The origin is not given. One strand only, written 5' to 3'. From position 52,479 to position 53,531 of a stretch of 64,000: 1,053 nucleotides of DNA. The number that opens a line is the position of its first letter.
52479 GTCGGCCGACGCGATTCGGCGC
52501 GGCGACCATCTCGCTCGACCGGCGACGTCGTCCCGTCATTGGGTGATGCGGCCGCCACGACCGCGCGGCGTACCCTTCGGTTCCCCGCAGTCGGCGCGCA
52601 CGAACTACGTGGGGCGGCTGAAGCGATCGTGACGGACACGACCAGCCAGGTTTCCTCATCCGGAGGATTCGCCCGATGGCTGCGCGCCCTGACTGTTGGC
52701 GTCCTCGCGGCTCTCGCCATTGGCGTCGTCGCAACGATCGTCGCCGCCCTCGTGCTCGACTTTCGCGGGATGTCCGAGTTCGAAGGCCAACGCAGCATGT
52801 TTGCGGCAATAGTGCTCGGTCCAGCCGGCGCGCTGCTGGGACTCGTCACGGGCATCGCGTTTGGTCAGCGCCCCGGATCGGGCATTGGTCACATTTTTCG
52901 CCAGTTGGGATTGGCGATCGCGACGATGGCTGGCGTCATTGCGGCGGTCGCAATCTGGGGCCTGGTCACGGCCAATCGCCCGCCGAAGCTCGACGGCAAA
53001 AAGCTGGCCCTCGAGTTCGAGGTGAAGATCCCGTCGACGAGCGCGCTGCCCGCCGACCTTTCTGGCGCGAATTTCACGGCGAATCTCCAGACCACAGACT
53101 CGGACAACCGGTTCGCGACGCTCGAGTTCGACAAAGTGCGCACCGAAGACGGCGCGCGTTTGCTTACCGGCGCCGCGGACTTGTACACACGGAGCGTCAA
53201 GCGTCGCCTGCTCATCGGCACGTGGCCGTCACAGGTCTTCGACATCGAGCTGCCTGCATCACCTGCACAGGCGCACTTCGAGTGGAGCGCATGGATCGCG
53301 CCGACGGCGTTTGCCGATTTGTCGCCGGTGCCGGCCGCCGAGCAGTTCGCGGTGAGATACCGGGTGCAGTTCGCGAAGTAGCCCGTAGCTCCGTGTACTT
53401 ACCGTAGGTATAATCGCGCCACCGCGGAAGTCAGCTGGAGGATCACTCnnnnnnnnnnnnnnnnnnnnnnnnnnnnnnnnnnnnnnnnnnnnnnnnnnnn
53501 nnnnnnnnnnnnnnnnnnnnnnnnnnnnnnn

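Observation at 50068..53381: TerY-P-type vWA / PP2C / Ser-Thr kinase triad extended by a translationally coupled 3-TM protein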

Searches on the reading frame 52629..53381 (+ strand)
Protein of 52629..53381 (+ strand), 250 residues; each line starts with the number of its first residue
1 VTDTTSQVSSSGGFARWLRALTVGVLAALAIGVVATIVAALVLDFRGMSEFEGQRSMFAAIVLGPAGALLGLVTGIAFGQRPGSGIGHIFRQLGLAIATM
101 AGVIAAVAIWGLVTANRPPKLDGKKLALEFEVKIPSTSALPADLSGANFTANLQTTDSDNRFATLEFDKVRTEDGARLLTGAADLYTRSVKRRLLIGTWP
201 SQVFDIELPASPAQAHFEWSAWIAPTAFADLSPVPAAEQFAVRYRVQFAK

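Call 3: search_protein_families(library=pfam, proteins=[window:52629-53381:+], max_evalue=0.01)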
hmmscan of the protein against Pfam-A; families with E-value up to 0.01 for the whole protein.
window:52629-53381:+ (250 aa): 0 families

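Call 4: search_protein_families(library=padloc, proteins=[window:52629-53381:+], max_evalue=0.01)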
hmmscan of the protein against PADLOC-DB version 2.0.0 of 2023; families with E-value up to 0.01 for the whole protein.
window:52629-53381:+ (250 aa): 0 families

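Call 5: search_protein_families(library=ncbifam, proteins=[window:52629-53381:+], max_evalue=0.01)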
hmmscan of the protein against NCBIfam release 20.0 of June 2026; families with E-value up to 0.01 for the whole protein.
window:52629-53381:+ (250 aa): 0 families

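Call 7: find_homologous_proteins(query=window:52629-53381:+, max_evalue=0.001)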
Query window:52629-53381:+ (250 aa): 43 proteins with E <= 0.001 among 8000 candidates.
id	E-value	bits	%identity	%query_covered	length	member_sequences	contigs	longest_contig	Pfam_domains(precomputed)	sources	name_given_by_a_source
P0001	1.4e-155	533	100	100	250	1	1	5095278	-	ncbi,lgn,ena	-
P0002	3.3e-134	463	86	100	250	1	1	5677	-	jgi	jgi:hypothetical protein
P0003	2.0e-66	242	51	94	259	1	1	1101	-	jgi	jgi:hypothetical protein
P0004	2.3e-41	160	38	93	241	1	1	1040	-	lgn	-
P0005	1.5e-40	157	39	99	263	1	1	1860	-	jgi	jgi:hypothetical protein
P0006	1.5e-40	157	41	93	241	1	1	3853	-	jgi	jgi:MFS family permease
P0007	4.6e-40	155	41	93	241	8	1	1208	-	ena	-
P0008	7.7e-40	155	40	93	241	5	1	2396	-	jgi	jgi:MFS family permease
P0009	1.6e-39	154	39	94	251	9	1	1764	-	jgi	jgi:MFS family permease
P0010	7.3e-39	151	39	93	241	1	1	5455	-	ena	-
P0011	7.5e-39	151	39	93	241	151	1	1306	-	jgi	jgi:MFS family permease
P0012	1.9e-38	150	39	93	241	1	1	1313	-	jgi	jgi:MFS family permease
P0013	2.1e-38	150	39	92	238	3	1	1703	-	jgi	jgi:MFS family permease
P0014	2.8e-38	150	40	93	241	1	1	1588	-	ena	-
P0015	3.1e-38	149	40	94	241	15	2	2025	-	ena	-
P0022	2.0e-37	147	41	86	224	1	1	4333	-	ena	-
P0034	7.5e-35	138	35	93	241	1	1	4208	-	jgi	jgi:MFS family permease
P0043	9.9e-26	108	41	63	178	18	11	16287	-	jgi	jgi:hypothetical protein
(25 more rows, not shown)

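Call 8: find_encoding_contigs(protein=P0002, flank=10000, max_places=3)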
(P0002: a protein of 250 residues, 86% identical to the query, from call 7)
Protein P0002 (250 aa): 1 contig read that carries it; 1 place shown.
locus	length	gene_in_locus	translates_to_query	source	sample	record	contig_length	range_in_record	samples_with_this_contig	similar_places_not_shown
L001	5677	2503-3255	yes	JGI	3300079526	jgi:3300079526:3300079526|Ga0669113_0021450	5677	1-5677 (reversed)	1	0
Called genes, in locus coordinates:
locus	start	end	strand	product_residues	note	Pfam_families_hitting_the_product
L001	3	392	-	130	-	?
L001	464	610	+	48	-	-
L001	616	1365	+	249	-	PF13672:PP2C_2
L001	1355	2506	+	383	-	PF00069:Pkinase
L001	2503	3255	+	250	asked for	-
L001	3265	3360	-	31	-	-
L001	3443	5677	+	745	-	?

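Call 9: find_encoding_contigs(protein=P0010, flank=10000, max_places=3)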
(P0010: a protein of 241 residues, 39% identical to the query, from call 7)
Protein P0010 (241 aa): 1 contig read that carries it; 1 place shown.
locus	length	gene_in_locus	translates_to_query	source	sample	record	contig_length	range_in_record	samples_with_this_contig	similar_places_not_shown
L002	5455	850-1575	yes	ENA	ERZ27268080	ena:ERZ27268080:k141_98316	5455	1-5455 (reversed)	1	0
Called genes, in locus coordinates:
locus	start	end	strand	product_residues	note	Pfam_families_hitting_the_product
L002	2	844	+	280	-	?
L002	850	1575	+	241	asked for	-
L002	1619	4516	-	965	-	PF00330:Aconitase, PF00694:Aconitase_C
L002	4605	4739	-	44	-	-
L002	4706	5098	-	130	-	PF00578:AhpC-TSA, PF08534:Redoxin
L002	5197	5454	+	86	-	?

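Call 10: find_encoding_contigs(protein=P0043, flank=10000, max_places=6)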
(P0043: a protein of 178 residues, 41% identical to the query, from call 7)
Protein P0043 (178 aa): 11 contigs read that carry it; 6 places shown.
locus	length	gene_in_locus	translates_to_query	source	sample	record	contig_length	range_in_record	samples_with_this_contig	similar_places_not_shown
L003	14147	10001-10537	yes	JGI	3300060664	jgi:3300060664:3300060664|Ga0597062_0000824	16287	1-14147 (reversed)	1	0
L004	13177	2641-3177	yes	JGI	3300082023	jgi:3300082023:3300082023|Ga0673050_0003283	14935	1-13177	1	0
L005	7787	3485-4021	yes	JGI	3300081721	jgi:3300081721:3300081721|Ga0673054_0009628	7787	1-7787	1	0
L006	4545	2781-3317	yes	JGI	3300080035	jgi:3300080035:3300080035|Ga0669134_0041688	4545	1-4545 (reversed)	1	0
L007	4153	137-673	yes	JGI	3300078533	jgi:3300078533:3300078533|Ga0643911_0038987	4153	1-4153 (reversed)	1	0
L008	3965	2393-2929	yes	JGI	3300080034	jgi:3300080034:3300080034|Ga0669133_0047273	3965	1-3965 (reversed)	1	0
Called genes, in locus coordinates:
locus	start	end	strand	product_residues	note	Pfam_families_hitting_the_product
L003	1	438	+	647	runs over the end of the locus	PF01558:POR, PF02776:TPP_enzyme_N (faint), PF01855:POR_N, PF02780:Transketolase_C (faint), PF17147:PFOR_II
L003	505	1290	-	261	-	PF01145:Band_7, PF13421:Band_7_1 (weak)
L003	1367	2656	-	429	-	PF25145:NfeD1b_N, PF24961:NfeD_membrane, PF01957:NfeD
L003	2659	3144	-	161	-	PF04073:tRNA_edit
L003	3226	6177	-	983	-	PF02347:GDC-P, PF01212:Beta_elim_lyase (faint), PF02347:GDC-P (weak), PF21478:GcvP2_C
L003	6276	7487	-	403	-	PF00291:PALP, PF13291:ACT_4 (weak)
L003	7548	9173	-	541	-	PF08447:PAS_3, PF00512:HisKA, PF02518:HATPase_c, PF00072:Response_reg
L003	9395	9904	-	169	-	-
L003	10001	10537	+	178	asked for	-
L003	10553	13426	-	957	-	PF00330:Aconitase, PF00694:Aconitase_C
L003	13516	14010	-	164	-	PF00578:AhpC-TSA, PF08534:Redoxin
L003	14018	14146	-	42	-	?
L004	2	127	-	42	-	?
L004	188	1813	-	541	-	PF08447:PAS_3, PF00512:HisKA, PF02518:HATPase_c, PF00072:Response_reg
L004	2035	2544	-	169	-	-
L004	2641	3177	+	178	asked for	-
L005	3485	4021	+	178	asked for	-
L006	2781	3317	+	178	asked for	-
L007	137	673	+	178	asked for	-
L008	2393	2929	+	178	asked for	-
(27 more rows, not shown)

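Call 12: find_encoding_contigs(protein=P0022, flank=10000, max_places=3)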
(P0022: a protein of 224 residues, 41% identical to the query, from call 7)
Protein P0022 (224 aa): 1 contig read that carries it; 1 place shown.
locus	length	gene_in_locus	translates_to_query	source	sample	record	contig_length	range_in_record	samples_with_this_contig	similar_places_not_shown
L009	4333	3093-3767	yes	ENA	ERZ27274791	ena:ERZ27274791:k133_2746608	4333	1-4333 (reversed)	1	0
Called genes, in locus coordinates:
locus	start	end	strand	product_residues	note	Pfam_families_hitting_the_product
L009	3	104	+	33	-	?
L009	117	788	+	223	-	PF02563:Poly_export, PF10531:SLBB (weak), PF22461:SLBB_2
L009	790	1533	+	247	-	-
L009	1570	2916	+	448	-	PF01656:CbiA, PF06564:CBP_BcsQ (weak), PF10609:ParA, PF13614:AAA_31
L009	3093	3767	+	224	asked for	-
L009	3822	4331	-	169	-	?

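Call 13: find_encoding_contigs(protein=P0034, flank=10000, max_places=3)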
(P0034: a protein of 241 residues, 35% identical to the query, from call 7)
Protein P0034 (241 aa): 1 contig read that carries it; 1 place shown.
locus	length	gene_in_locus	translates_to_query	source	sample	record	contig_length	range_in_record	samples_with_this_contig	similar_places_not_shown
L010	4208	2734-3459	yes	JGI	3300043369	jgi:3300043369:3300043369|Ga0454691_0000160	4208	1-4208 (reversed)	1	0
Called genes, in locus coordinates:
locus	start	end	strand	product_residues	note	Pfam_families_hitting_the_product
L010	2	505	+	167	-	?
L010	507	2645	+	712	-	PF01656:CbiA (weak), PF06564:CBP_BcsQ (weak), PF10609:ParA, PF13614:AAA_31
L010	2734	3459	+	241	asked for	-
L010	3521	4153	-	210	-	PF00694:Aconitase_C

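Call 14: find_encoding_contigs(protein=P0006, flank=10000, max_places=3)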
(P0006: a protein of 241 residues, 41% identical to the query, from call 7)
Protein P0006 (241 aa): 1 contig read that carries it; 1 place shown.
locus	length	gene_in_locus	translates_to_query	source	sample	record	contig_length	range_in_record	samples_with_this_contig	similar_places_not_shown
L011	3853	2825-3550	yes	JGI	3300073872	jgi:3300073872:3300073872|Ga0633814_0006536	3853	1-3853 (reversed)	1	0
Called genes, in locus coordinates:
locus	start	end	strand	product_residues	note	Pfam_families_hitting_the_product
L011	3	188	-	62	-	?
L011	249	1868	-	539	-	PF08447:PAS_3, PF00512:HisKA, PF02518:HATPase_c, PF00072:Response_reg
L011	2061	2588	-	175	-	-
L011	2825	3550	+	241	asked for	-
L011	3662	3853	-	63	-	?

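Call 20: find_related_loci(query=A2, collection=metagenome_contigs, flank=6000)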
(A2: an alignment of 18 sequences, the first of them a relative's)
Query A2 (250 aa) in metagenome_contigs; peptide patterns used: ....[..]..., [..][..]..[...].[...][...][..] (x = any residue, [..] = any of these).
549 stretches matched a pattern; 107 encode a relative of the query (tblastn E <= 1e-3); the best 80 are kept; 80 distinct loci.
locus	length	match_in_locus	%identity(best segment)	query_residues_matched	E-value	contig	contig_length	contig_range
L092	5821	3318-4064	37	4-247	6e-47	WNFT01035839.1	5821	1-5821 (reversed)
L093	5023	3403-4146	41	8-247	7e-46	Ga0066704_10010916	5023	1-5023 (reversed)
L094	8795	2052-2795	41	8-247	8e-46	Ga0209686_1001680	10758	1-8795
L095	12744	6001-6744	41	8-247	8e-46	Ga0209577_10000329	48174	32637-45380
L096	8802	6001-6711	40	16-247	2e-45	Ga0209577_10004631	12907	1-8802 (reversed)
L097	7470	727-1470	41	8-247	1e-45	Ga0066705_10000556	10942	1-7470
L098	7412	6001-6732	38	12-247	3e-45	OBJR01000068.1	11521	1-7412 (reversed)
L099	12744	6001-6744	40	8-247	4e-45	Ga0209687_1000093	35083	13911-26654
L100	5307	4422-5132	39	16-247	5e-45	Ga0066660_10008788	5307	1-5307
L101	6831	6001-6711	39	16-247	6e-45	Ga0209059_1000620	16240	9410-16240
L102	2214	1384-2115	39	12-247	2e-44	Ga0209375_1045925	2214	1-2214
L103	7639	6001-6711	39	16-247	5e-44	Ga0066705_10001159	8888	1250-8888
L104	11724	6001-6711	37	16-247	4e-44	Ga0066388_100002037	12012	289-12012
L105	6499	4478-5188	36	16-247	5e-44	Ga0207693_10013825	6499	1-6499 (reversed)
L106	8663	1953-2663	37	16-247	1e-43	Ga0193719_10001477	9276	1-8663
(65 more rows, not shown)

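Call 33: predict_structure(alignment_id=A3)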
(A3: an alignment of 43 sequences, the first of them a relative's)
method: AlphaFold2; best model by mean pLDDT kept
length: 250 residues; sequences in the alignment: 43
mean_pLDDT: 82.8   pTM: 0.60
mean pLDDT of the five models: 82.8, 78.1, 76.8, 74.3, 71.4
residues with pLDDT >= 90: 80; 70-90: 129; 50-70: 32; < 50: 9
segments of 3 or more residues with pLDDT < 50: 1-3, 6-9
pLDDT, mean of each block of 10 residues (from residue 1): 48 79 88 83 63 62 83 87 81 87 80 66 86 92 87 76 91 93 83 91 89 89 96 94 92
secondary structure, 60 per line:
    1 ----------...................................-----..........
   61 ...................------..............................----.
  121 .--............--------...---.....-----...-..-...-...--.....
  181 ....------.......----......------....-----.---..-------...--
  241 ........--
elements in order: H11-45 H51-79 H86-115 E124-135 E150-154 E160-162 E171-173 E176-184 E191-197 E202-207 H214-217 E241-248

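Call 39: fold_search(model_id=the predicted structure, library=pdb)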
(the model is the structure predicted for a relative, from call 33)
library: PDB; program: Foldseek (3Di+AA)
matches with E <= 10: 938; with E <= 0.001: 0
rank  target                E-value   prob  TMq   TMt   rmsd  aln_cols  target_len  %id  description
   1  4xoi_D                1.2e-03  0.96  0.27  0.31  17.6       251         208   10  Structure of hsAnillin bound with RhoA(Q63L) at 2.1 Angstroms resolution (released 2015-07-15)
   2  9zk4_B                5.0e-03  0.99  0.28  0.44   6.5       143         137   12  Crystal structure of a malonate bound C2 domain containing protein from Trichomonas vaginalis (P21 form) (released 2025-12-17)
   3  9zk0_A                5.0e-03  0.96  0.25  0.37   6.2       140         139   14  Crystal structure of a calcium bound C2 domain containing protein from Trichomonas vaginalis (released 2025-12-17)
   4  9bky_C                8.4e-03  0.77  0.21  0.32   8.3       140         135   11  Crystal structure of a C2 domain from Trichomonas vaginalis (sulfate bound) (released 2024-05-08)
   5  3tv3_L                9.4e-03  0.28  0.17  0.19  15.5       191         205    8  Crystal structure of broad and potent HIV-1 neutralizing antibody PGT128 in complex with Man9 (released 2011-10-19)
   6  9zk1_A                9.9e-03  0.96  0.26  0.42   6.3       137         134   12  Crystal structure of a calcium bound C2 domain containing protein from Trichomonas vaginalis (P21 form) (released 2025-12-17)
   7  9zk1_C                1.1e-02  0.97  0.28  0.44   6.1       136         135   12  Crystal structure of a calcium bound C2 domain containing protein from Trichomonas vaginalis (P21 form) (released 2025-12-17)
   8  4xoi_B                1.1e-02  0.89  0.27  0.31  17.1       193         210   10  Structure of hsAnillin bound with RhoA(Q63L) at 2.1 Angstroms resolution (released 2015-07-15)
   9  4xh3                  1.1e-02  0.82  0.25  0.28  17.1       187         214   10  Mechanistic insights into anchorage of the contractile ring from yeast to humans (released 2015-07-15)
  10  3n0a                  1.1e-02  0.77  0.28  0.22  16.5       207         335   12  Crystal structure of auxilin (40-400) (released 2010-09-22)
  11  7vs3                  1.2e-02  0.95  0.27  0.28   6.5       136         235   10  The crystal structure of rat calcium-dependent activator protein for secretion (CAPS) C2PH (released 2023-02-15)
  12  9bz4_D                1.2e-02  0.95  0.25  0.16   6.8       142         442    9  Crystal structure of the C2 and GAP domains of human p120RasGAP (released 2025-01-22)
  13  9zk3_B                1.5e-02  0.72  0.22  0.33   8.4       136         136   15  Crystal structure of a C2 domain containing protein from Trichomonas vaginalis (released 2025-12-17)
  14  6b3d_L                1.5e-02  0.25  0.18  0.20  15.5       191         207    9  Crystal structure of anti-HIV antibody PGT128 in complex with a bacterially derived synthetic mimetic of Man9. (released 2017-12-06)
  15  9zk1_D                1.7e-02  0.90  0.26  0.43   6.0       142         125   14  Crystal structure of a calcium bound C2 domain containing protein from Trichomonas vaginalis (P21 form) (released 2025-12-17)
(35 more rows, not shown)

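Call 45: find_homologous_proteins(query=A3, max_evalue=0.001)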
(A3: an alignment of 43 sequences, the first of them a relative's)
Query A3 (43 sequences) (250 aa, profile of the alignment): 450 proteins with E <= 0.001 among 8000 candidates; the best 120 are listed.
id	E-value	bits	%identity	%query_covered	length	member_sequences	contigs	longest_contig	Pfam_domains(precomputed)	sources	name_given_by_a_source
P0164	6.0e-136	469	40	93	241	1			-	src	-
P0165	1.1e-135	468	38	93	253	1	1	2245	-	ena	-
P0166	1.2e-135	468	39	93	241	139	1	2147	-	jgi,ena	-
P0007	1.4e-135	468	41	93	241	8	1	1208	-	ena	-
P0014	1.7e-135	468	40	93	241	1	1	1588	-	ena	-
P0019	2.5e-135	467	38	93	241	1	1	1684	-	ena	-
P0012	3.3e-135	467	39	93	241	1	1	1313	-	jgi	jgi:MFS family permease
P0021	5.2e-135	466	38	93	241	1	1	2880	-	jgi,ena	-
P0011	5.9e-135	466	39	93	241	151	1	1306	-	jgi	jgi:MFS family permease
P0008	9.9e-135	465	40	93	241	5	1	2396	-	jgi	jgi:MFS family permease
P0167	1.1e-134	465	38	93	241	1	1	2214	-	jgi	-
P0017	1.2e-134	465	39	93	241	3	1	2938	-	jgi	jgi:MFS family permease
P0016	1.2e-134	465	39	94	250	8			-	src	-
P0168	2.2e-134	464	39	93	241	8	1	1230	-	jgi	-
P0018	2.3e-134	464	37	93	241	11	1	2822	-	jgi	jgi:MFS family permease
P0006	1.8e-133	461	41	93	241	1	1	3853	-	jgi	jgi:MFS family permease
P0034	4.6e-133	460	35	93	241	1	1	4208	-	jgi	jgi:MFS family permease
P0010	3.5e-131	454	39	93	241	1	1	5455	-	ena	-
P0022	8.7e-124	430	41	86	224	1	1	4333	-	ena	-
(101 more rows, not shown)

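Call 52: search_protein_representatives(alignment_id=A3)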
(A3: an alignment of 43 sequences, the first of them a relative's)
Query: 43 sequences, 241 profile positions. Proteins with E-value up to 0.001 (for the whole library): 792; up to 1e-10: 525; up to 1e-30: 76. The best 150 are listed.
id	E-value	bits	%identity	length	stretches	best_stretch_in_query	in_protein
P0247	5.3e-95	333.6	-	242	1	1-239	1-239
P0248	1.1e-82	293.3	-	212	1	66-230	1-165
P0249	8.7e-76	270.7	-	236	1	1-240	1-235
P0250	3.5e-75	268.8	-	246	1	1-239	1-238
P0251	1.4e-69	250.4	-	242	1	1-239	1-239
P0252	2.5e-66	239.7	-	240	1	1-239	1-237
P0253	1.8e-65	236.9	-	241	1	2-239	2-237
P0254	3.5e-62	226.2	-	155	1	90-241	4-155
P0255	4.0e-62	226.0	-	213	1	1-136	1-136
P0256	1.5e-61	224.1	-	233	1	6-237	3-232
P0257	1.8e-58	214.1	-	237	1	1-223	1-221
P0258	6.3e-58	212.2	-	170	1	6-131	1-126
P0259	1.3e-57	211.2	-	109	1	133-241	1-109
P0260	3.0e-57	210.0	-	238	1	9-223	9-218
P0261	1.8e-56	207.4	-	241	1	5-238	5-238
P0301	2.6e-36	141.5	-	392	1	1-239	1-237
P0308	5.0e-35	137.3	-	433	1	2-239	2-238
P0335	1.7e-28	115.9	-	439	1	3-240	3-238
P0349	5.7e-26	107.6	-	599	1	3-216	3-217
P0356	1.7e-25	106.1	-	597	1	1-216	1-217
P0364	4.1e-25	104.8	-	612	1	2-239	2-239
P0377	3.2e-24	101.9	-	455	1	7-241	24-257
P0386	1.6e-23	99.6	-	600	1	1-238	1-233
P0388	2.5e-23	98.9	-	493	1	7-239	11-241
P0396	1.0e-22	97.0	-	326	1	2-231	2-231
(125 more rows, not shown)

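Call 53: search_protein_families(library=pfam, proteins=[P0301, P0308, P0335, P0349, P0364, P0386, P0388, P0377, P0396, P0356], max_evalue=0.01)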
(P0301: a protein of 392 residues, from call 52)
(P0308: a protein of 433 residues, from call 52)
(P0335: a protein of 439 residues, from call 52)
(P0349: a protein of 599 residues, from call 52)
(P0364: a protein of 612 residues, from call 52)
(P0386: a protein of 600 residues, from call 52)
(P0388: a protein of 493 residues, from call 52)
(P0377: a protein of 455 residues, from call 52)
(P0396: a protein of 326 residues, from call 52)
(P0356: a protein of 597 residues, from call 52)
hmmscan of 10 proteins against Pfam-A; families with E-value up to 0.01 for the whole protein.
P0301 (392 aa): 1 family
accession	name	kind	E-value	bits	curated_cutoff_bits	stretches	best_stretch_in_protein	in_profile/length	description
PF12883.13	DUF3828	-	0.0014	19.3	26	1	288-380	27-122/125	Protein of unknown function (DUF3828)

P0308 (433 aa): 0 families

P0335 (439 aa): 0 families

P0349 (599 aa): 0 families

P0364 (612 aa): 0 families

P0386 (600 aa): 0 families

P0388 (493 aa): 0 families

P0377 (455 aa): 0 families

P0396 (326 aa): 0 families

P0356 (597 aa): 0 families
